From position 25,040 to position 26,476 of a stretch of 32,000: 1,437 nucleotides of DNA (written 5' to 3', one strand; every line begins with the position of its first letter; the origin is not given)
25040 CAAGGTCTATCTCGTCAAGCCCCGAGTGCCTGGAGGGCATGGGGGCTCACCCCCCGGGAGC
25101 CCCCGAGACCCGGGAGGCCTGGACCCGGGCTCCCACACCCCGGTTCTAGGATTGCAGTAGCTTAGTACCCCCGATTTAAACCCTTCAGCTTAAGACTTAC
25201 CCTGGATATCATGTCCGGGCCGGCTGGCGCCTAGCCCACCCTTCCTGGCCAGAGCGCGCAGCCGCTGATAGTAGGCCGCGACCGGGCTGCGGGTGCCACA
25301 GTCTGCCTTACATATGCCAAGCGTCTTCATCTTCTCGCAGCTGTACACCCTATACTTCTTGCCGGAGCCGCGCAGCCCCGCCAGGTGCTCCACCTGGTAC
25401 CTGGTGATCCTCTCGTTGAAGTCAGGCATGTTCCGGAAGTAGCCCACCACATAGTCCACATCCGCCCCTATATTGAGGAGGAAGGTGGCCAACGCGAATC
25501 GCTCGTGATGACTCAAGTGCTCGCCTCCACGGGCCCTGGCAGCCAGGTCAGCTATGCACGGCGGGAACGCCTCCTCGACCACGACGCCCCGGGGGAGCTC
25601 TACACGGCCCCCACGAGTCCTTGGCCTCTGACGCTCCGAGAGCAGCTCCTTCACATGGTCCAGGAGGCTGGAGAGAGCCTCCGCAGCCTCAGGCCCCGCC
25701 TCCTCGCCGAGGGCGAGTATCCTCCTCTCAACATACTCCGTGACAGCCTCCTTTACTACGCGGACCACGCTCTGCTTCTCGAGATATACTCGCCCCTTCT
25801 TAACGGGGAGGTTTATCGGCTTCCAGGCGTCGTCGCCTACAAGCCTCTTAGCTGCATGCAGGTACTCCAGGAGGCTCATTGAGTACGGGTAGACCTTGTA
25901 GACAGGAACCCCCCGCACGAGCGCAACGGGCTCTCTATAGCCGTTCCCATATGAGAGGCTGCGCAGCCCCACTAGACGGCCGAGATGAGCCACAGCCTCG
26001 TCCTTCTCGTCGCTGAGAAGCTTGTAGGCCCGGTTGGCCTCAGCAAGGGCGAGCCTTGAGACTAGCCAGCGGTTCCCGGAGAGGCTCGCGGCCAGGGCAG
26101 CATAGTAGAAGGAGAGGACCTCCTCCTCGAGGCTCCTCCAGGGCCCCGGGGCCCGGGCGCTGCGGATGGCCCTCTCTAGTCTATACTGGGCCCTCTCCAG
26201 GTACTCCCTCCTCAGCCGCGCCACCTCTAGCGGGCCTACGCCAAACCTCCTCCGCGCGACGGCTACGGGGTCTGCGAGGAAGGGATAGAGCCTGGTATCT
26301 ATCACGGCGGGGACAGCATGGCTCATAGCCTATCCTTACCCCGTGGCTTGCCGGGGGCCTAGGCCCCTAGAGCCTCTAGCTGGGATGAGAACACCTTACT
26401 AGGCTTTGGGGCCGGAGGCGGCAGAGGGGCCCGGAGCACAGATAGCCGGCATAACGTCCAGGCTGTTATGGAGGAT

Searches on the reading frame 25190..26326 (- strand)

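Call 76: search_protein_families(library=pfam, proteins=[window:25190-26326:-], max_evalue=0.00001)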
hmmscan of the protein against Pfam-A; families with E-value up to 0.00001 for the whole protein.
window:25190-26326:- (378 aa): 1 family
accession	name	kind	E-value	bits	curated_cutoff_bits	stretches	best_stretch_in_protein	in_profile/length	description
PF04104.19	DNA_primase_lrg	-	4.8e-32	111.8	22.4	1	162-339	13-204/266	Eukaryotic and archaeal DNA primase, large subunit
